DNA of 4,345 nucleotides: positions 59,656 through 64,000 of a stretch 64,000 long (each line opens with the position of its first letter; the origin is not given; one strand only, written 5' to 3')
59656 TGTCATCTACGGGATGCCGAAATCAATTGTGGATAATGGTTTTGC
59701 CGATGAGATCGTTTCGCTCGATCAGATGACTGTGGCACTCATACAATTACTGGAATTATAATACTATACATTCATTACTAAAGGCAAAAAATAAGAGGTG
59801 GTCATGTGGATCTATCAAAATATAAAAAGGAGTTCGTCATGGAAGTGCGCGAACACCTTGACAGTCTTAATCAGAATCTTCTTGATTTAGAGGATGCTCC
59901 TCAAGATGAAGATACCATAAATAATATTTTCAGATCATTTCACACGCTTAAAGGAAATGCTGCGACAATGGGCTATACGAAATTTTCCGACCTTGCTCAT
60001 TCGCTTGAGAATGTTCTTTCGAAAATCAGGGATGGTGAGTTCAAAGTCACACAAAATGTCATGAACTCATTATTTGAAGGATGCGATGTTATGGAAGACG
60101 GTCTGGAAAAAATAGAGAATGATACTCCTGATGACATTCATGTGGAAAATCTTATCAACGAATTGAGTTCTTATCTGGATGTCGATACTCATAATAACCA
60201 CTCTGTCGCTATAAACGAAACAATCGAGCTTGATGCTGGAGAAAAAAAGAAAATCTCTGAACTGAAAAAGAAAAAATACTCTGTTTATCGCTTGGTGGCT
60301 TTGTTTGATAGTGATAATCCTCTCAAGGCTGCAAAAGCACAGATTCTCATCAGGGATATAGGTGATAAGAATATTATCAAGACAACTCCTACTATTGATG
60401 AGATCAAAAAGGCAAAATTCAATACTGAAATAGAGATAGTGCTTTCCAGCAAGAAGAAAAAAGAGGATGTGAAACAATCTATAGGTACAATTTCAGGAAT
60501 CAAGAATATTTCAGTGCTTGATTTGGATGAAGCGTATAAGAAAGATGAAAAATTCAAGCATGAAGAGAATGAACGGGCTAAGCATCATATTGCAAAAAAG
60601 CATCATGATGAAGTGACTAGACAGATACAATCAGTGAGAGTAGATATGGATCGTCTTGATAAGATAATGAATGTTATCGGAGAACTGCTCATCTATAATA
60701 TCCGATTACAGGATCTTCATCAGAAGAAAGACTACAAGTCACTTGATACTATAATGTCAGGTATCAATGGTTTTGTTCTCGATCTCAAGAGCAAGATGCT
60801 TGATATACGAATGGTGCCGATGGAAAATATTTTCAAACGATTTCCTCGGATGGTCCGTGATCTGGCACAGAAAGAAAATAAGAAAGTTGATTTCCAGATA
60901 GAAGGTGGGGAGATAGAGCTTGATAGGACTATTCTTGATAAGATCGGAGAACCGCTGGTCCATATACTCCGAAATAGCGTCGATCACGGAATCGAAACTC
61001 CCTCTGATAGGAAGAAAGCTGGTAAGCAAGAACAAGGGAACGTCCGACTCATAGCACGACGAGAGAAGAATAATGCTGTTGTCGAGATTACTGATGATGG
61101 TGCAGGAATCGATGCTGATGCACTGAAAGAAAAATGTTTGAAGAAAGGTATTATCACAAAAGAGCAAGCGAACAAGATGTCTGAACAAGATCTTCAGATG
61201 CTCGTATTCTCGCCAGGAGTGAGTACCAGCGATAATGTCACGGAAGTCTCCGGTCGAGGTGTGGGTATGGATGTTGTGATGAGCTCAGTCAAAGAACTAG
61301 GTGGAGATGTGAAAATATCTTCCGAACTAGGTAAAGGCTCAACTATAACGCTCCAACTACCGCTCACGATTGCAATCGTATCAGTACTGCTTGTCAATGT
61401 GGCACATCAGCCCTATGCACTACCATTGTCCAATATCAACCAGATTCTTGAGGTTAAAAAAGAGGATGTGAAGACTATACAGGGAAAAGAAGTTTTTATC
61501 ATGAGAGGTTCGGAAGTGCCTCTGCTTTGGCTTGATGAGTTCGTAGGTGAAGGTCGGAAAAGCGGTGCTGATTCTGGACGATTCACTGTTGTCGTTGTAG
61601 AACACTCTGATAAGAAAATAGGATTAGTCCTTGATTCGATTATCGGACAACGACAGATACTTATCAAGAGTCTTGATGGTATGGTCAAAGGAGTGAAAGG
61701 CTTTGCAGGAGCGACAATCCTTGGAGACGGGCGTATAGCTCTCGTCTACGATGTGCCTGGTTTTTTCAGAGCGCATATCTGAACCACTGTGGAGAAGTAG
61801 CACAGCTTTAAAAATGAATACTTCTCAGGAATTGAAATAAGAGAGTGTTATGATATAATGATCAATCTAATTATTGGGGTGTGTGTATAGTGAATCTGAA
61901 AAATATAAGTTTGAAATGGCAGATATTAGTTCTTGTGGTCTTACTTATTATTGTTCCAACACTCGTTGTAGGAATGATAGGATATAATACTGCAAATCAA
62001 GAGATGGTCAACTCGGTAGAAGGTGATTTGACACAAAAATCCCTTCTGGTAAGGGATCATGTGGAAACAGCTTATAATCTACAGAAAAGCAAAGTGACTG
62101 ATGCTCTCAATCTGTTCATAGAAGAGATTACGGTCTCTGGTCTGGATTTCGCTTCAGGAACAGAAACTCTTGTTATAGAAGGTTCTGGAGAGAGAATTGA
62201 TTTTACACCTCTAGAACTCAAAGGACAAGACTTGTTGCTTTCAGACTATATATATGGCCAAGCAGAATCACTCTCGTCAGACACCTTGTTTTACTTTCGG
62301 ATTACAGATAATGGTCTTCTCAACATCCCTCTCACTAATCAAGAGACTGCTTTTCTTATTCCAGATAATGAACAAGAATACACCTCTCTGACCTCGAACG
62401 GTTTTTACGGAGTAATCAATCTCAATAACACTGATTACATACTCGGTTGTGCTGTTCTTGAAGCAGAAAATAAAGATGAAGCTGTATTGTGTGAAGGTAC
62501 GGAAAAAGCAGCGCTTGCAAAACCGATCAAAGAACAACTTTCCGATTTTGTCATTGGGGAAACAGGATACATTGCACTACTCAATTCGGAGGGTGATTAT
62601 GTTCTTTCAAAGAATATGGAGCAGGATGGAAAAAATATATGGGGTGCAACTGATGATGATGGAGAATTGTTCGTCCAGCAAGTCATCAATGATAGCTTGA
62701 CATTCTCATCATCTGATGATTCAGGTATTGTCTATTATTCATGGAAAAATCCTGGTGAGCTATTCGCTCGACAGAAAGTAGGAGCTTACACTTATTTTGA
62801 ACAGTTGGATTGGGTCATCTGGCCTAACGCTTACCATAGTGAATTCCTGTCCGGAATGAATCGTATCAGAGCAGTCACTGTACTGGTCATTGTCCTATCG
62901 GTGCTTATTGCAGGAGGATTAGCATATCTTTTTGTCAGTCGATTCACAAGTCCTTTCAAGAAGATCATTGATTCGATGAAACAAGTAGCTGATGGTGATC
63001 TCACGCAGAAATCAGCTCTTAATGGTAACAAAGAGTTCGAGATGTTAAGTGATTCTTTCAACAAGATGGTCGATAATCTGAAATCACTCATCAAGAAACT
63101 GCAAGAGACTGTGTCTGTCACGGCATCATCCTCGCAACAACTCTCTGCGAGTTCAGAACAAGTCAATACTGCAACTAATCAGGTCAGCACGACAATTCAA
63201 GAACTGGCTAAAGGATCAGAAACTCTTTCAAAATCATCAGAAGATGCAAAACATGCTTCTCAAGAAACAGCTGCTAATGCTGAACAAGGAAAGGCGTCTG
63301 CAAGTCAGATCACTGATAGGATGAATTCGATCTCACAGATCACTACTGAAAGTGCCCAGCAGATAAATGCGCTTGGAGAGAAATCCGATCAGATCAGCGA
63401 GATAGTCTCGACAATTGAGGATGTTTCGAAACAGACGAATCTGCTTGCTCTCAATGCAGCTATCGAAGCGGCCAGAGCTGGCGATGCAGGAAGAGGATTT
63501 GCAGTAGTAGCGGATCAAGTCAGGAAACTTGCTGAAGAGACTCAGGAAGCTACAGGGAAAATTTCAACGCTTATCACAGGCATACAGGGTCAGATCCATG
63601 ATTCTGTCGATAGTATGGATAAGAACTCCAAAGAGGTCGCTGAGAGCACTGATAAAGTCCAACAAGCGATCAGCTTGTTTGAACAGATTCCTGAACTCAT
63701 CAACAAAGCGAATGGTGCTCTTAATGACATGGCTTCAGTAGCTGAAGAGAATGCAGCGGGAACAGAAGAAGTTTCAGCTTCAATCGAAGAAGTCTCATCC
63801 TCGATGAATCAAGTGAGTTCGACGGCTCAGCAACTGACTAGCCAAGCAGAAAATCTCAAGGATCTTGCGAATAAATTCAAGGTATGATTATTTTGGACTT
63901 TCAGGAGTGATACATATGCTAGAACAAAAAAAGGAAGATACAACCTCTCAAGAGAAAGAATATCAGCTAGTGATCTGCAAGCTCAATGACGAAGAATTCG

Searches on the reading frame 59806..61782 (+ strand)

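Call 99: search_protein_families(library=pfam, proteins=[window:59806-61782:+], max_evalue=0.001)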
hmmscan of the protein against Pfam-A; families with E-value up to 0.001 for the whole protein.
window:59806-61782:+ (658 aa): 5 families
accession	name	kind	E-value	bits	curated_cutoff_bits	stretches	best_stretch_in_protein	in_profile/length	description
PF01584.24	CheW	-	1e-23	84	23.5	1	527-655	2-135/138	CheW-like domain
PF02518.31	HATPase_c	-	1.5e-17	64.4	26.4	1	383-521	5-110/111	Histidine kinase-, DNA gyrase B-, and HSP90-like ATPase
PF01627.28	Hpt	-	3.4e-16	59.7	24.6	1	8-103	4-81/84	Hpt domain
PF07194.16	P2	-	3.1e-11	43.6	23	1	160-237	1-79/81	P2 response regulator binding domain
PF02895.20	H-kinase_dim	-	3.2e-07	31.1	23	1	275-309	2-36/68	Signal transducing histidine kinase, homodimeric domain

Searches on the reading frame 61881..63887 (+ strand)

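Call 99: search_protein_families(library=pfam, proteins=[window:61881-63887:+], max_evalue=0.001)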
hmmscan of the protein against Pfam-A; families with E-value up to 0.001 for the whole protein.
window:61881-63887:+ (668 aa): 8 families
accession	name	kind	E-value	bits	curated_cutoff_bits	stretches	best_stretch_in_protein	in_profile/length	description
PF00015.26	MCPsignal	-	1.7e-43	148.9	34.6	1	459-640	3-170/172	Methyl-accepting chemotaxis protein (MCP) signalling domain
PF17201.10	Cache_3-Cache_2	-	1e-22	81.3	27.7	1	173-330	147-297/299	Cache 3/Cache 2 fusion domain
PF08269.17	dCache_2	-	1.3e-13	51.2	26.5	1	209-385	74-243/298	Cache domain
PF17200.10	sCache_2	-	1.9e-12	47.8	25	1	215-326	40-149/155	Single Cache domain 2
PF00672.30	HAMP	-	1.8e-11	44.6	25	1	351-401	2-52/53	HAMP domain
PF04108.17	ATG17_like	-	4.9e-05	23.4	43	0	545-661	144-246/355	Autophagy protein ATG17-like domain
PF06785.16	UPF0242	-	0.00064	20.3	33.5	1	404-516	77-184/194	Uncharacterised protein family (UPF0242) N-terminus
PF01594.21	AI-2E_transport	-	0.00089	19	34.3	1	324-417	45-139/327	AI-2E family transporter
